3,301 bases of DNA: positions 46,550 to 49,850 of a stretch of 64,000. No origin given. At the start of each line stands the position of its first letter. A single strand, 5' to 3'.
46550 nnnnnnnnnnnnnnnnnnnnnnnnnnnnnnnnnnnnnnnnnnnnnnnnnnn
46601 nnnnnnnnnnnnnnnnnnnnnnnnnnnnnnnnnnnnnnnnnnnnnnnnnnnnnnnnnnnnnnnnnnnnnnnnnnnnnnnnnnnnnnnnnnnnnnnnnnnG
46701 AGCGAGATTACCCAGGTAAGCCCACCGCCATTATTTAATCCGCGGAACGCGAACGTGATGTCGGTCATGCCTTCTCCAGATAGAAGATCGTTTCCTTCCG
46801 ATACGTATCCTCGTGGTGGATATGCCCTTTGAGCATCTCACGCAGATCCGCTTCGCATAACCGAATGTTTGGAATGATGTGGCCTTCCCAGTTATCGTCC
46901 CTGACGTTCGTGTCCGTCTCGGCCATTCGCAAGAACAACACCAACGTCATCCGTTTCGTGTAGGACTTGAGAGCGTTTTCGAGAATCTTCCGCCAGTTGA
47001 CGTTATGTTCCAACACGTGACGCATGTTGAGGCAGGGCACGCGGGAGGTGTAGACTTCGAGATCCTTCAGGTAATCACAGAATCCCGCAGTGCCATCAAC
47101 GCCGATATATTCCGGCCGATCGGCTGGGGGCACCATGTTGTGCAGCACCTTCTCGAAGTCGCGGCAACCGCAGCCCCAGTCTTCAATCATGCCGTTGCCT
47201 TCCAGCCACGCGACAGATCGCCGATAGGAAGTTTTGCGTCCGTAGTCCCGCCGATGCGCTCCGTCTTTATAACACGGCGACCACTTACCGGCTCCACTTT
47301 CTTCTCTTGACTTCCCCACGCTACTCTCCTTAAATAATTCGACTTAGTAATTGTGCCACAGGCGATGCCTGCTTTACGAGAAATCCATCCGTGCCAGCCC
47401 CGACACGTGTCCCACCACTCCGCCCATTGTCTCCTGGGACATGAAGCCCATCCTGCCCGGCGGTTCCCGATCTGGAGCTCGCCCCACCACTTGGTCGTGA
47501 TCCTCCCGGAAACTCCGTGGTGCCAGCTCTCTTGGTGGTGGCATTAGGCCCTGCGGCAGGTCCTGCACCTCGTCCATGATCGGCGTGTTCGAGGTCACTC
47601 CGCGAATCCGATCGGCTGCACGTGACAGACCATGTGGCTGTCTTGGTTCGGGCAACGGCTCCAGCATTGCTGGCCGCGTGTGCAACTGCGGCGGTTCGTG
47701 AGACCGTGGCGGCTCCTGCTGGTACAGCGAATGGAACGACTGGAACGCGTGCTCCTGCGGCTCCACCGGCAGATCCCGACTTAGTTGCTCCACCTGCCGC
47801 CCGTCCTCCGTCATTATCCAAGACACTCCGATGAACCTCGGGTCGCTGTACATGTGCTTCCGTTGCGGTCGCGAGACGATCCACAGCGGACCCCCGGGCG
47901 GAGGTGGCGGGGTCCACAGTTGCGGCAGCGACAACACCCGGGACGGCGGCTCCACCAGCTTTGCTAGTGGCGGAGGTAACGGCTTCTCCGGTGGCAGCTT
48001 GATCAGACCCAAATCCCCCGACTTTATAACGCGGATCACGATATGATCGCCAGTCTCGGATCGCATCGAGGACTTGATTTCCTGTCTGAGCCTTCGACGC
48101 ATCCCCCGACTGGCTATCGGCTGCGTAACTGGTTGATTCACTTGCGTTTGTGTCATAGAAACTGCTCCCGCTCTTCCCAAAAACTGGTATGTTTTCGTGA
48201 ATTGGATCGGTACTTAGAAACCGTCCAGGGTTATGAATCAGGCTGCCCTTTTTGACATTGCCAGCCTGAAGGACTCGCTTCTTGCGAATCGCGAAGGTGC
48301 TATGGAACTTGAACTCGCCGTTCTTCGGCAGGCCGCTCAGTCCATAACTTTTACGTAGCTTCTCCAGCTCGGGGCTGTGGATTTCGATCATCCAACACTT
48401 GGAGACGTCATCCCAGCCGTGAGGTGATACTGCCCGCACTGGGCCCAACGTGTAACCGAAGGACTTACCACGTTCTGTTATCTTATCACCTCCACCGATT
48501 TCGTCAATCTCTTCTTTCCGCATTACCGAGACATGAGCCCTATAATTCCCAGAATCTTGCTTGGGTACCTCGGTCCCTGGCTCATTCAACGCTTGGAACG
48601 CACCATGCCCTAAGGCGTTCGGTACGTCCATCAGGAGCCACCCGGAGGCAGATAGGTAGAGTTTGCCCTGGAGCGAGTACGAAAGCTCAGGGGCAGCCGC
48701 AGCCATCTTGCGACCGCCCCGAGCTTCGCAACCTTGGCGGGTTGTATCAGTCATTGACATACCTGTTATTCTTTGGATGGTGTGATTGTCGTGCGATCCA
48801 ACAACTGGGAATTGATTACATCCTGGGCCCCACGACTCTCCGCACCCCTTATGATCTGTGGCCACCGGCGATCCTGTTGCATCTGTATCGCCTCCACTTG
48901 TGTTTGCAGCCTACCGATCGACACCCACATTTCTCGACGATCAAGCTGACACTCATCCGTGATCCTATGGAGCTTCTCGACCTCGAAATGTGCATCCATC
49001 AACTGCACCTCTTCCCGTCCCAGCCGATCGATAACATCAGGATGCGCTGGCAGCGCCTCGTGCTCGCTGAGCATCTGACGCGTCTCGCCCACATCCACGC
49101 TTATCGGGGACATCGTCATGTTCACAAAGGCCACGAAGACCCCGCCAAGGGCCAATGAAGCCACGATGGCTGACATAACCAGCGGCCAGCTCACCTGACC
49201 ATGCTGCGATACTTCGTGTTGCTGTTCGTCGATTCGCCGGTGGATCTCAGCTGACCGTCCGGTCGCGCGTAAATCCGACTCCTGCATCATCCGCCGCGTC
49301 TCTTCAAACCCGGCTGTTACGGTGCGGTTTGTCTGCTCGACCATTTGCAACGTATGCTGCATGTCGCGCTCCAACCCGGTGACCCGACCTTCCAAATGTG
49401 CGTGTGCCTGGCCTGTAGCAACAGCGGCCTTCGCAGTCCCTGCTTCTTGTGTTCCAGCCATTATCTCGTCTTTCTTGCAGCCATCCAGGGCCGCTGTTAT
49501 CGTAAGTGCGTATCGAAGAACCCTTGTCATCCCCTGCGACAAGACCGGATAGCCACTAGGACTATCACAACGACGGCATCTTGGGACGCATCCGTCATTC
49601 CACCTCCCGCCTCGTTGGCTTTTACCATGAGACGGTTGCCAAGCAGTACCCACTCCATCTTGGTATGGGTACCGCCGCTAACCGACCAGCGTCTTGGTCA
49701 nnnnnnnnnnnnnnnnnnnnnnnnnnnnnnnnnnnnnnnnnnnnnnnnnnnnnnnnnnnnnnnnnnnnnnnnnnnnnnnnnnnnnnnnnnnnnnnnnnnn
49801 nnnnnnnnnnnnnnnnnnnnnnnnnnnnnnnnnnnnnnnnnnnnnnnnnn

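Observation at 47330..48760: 2H-phosphoesterase-like gene (candidate cyclic-oligonucleotide/2-5A-type phosphodiesterase) with an unresolved 3' end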

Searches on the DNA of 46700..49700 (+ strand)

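Call 10: search_dna_similar(query=window:46700-49700:+, collection=phages, mode=distant, max_rows=20)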
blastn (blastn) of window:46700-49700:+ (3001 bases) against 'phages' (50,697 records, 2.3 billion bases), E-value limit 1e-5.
No match.

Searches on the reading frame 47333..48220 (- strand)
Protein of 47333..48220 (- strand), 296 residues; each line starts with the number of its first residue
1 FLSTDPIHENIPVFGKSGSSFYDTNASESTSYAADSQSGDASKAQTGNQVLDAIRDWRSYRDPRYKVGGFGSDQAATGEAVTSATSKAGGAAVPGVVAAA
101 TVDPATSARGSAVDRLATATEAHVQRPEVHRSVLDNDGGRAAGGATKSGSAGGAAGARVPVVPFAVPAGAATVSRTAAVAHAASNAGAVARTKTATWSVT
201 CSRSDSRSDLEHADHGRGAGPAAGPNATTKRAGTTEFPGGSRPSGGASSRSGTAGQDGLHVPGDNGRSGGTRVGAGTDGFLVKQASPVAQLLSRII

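Call 4: search_protein_families(library=pfam, proteins=[window:47374-48156:-], max_evalue=1)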
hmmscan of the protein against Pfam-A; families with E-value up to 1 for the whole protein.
window:47374-48156:- (260 aa): 0 families

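Call 5: search_protein_families(library=phrogs, proteins=[window:47374-48156:-], max_evalue=1)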
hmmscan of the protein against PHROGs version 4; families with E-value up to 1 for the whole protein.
window:47374-48156:- (260 aa): 0 families

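Call 14: find_homologous_proteins(query=window:47374-48156:-, max_evalue=0.001)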
Query window:47374-48156:- (260 aa): 1 proteins with E <= 0.001 among 969 candidates.
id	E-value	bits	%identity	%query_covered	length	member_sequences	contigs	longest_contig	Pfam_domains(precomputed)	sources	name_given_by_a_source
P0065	7.0e-168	575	100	100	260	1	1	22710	-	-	-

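Call 24: find_encoding_contigs(protein=P0065, flank=10000, max_places=6)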
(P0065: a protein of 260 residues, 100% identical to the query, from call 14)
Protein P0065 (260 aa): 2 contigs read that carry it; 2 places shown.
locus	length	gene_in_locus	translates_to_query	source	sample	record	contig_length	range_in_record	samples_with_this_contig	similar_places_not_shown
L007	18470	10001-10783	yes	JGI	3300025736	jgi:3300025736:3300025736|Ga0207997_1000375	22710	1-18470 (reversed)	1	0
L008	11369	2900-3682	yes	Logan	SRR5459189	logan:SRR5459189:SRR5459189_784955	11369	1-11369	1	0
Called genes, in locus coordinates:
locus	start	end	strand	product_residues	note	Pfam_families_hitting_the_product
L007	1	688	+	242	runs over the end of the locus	-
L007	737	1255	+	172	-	-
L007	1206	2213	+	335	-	-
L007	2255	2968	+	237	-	-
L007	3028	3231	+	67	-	PF00313:CSD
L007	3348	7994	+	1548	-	-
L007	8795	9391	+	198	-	-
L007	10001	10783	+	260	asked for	-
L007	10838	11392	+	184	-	-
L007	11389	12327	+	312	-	PF13439:Glyco_transf_4 (faint), PF00534:Glycos_transf_1, PF13692:Glyco_trans_1_4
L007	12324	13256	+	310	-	PF00534:Glycos_transf_1, PF13692:Glyco_trans_1_4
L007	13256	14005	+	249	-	PF13469:Sulfotransfer_3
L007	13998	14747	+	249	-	PF00685:Sulfotransfer_1 (faint), PF13469:Sulfotransfer_3 (faint)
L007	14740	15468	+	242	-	PF13469:Sulfotransfer_3 (faint)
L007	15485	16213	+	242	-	PF13469:Sulfotransfer_3 (faint)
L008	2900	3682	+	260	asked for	-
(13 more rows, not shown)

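Call 57: search_protein_representatives(protein=window:47374-48156:-)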
Query: 260 residues. Proteins with E-value up to 0.001 (for the whole library): 3; up to 1e-10: 2; up to 1e-30: 1. The best 3 are listed.
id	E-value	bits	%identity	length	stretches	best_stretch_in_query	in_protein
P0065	2.2e-168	575.0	100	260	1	1-260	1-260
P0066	1.5e-14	70.7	43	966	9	168-216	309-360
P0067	3.1e-08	49.9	40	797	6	73-118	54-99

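Call 74: predict_structure(protein=window:47374-48156:-)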
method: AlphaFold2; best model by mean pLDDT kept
length: 260 residues; sequences in the alignment: 1
mean_pLDDT: 40.8   pTM: 0.18
mean pLDDT of the five models: 40.8, 39.4, 37.0, 36.8, 32.4
residues with pLDDT >= 90: 0; 70-90: 0; 50-70: 46; < 50: 214
segments of 3 or more residues with pLDDT < 50: 1-151, 153-156, 158-162, 180-193, 212-216, 222-228, 236-239, 244-247, 249-257
pLDDT, mean of each block of 10 residues (from residue 1): 32 37 42 33 29 37 35 27 36 33 31 35 36 34 36 48 53 54 43 51 60 48 47 51 45 47
secondary structure, 60 per line:
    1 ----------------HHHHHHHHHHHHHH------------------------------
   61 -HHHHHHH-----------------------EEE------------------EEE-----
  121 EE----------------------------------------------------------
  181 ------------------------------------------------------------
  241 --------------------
elements in order: H17-30 H62-68 E92-94 E113-115

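Call 76: search_protein_families(library=ncbifam, proteins=[window:47374-48156:-], max_evalue=1)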
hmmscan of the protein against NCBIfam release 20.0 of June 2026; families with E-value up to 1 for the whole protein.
window:47374-48156:- (260 aa): 0 families

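Call 89: find_homologous_proteins(query=window:47333-48220:-, max_evalue=0.001)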
Query window:47333-48220:- (296 aa): 1 proteins with E <= 0.001 among 8000 candidates.
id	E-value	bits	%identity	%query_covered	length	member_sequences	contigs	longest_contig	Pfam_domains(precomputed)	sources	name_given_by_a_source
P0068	2.6e-178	609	100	100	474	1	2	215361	PF22547.3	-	-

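Call 90: find_encoding_contigs(protein=P0068, flank=4000, max_places=6)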
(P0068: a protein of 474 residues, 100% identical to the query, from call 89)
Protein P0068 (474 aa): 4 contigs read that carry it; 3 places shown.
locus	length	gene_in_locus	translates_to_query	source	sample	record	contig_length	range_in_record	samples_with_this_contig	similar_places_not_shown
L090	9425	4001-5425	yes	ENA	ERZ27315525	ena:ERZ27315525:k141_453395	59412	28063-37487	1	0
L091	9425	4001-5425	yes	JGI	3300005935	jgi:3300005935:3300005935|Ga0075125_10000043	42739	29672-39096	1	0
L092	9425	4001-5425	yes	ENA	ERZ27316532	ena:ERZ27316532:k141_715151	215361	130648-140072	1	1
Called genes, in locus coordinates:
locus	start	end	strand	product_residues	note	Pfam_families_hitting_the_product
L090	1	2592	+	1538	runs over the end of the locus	-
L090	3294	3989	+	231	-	-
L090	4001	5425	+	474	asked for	PF22547:2H-SAK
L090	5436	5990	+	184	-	-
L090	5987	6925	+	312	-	PF13439:Glyco_transf_4 (faint), PF00534:Glycos_transf_1, PF13692:Glyco_trans_1_4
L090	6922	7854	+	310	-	PF00534:Glycos_transf_1, PF13692:Glyco_trans_1_4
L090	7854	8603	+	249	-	PF13469:Sulfotransfer_3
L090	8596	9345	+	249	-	PF00685:Sulfotransfer_1 (faint), PF13469:Sulfotransfer_3 (faint)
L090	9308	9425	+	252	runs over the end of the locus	PF13469:Sulfotransfer_3 (faint)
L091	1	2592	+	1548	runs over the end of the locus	-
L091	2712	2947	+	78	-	-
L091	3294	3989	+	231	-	-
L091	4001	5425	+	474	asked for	PF22547:2H-SAK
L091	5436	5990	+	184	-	-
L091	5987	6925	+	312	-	PF13439:Glyco_transf_4 (faint), PF00534:Glycos_transf_1, PF13692:Glyco_trans_1_4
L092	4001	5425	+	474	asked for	PF22547:2H-SAK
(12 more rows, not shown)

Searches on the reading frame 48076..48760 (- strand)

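Call 11: find_homologous_proteins(query=window:48076-48760:-, max_evalue=0.001)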
Query window:48076-48760:- (228 aa): 64 proteins with E <= 0.001 among 324 candidates.
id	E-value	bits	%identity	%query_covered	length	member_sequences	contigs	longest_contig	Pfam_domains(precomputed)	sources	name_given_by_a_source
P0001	1.0e-60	223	63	68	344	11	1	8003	PF22547.3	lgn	-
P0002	1.5e-59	219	60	71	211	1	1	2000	PF22547.3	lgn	-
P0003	2.4e-58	215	61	71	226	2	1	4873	PF22547.3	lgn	-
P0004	2.5e-55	206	61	68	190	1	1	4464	PF22547.3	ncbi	-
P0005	7.0e-54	201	56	68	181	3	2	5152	PF22547.3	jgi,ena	-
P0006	1.8e-53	200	60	68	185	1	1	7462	PF22547.3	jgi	jgi:hypothetical protein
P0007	1.9e-53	199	57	70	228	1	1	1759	PF22547.3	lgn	-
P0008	2.4e-53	199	57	68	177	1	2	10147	PF22547.3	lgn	-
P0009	1.4e-52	197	60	68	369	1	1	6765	PF22547.3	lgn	-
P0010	5.1e-52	195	55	69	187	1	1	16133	PF22547.3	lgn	-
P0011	8.3e-52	194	56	68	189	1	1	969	PF22547.3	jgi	jgi:hypothetical protein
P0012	1.2e-51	194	58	67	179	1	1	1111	PF22547.3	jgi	jgi:hypothetical protein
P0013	1.4e-51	193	58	69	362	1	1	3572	PF22547.3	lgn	-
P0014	1.5e-51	193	55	73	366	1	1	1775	PF22547.3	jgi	jgi:hypothetical protein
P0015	3.8e-51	192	54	76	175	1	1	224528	PF22547.3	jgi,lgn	jgi:hypothetical protein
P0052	2.8e-42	163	56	61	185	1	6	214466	PF22547.3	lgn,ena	-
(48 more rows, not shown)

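Call 15: find_encoding_contigs(protein=P0001, flank=5000, max_places=3)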
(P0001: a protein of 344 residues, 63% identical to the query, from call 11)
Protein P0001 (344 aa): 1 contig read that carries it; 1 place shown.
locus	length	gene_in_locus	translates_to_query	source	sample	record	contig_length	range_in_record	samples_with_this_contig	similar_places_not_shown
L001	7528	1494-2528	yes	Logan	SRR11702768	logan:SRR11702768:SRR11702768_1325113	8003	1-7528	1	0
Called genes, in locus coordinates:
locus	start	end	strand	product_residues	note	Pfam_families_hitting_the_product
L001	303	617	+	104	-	-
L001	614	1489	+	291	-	PF00072:Response_reg, PF00989:PAS (weak), PF08448:PAS_4 (faint), PF13426:PAS_9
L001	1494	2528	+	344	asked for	PF22547:2H-SAK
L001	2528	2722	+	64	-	-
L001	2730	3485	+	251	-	-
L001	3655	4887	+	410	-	-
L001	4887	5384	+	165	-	-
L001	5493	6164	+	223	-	PF00565:SNase (weak)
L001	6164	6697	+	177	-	PF00565:SNase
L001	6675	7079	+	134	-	-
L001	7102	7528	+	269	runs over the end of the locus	-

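Call 18: find_encoding_contigs(protein=P0015, flank=6000, max_places=2)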
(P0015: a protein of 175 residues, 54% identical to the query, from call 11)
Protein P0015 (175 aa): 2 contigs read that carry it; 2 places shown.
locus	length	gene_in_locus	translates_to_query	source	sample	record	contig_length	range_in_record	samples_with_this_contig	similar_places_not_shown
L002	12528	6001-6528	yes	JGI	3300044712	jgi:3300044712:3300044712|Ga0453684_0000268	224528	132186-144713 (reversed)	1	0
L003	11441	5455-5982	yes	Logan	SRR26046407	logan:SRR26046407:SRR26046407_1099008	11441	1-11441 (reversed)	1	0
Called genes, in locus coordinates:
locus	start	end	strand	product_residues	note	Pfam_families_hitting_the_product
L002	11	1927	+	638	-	PF14890:Intein_splicing, PF14528:LAGLIDADG_3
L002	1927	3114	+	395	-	-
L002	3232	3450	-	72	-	-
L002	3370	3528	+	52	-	-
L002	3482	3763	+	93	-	-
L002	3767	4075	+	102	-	-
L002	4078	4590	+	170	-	PF06005:ZapB (faint)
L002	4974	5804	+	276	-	PF01370:Epimerase, PF04321:RmlD_sub_bind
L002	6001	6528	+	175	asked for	PF22547:2H-SAK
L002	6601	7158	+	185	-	-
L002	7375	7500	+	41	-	-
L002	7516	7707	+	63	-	-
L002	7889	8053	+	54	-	-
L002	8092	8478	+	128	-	-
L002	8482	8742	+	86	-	-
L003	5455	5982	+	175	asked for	PF22547:2H-SAK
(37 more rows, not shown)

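Call 19: find_encoding_contigs(protein=P0052, flank=6000, max_places=2)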
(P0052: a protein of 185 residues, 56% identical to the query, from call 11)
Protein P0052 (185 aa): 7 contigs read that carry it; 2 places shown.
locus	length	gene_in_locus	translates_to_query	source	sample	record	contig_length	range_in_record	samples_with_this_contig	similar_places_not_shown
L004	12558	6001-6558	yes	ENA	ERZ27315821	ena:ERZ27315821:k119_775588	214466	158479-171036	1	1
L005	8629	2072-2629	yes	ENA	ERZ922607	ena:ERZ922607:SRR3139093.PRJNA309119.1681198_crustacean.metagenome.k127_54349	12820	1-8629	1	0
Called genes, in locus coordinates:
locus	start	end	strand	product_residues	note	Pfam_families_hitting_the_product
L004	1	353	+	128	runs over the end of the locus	-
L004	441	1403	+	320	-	PF01370:Epimerase, PF04321:RmlD_sub_bind, PF16363:GDP_Man_Dehyd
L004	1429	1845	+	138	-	-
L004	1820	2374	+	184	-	-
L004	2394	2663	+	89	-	-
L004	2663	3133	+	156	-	-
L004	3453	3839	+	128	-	-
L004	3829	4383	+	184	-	PF00072:Response_reg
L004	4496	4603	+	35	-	-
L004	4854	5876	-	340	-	-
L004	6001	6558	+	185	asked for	PF22547:2H-SAK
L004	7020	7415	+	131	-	-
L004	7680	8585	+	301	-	-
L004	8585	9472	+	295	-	-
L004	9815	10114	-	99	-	-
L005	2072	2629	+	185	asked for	PF22547:2H-SAK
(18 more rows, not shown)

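Call 20: find_encoding_contigs(protein=P0014, flank=6000, max_places=2)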
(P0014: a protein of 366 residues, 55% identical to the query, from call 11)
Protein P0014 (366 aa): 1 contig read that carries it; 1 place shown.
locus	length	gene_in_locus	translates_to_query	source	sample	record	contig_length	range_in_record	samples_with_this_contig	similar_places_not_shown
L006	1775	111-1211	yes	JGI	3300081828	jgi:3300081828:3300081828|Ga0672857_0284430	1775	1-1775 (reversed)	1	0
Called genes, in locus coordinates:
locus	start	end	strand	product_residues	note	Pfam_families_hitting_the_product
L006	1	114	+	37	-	?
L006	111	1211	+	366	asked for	PF22547:2H-SAK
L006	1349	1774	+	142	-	?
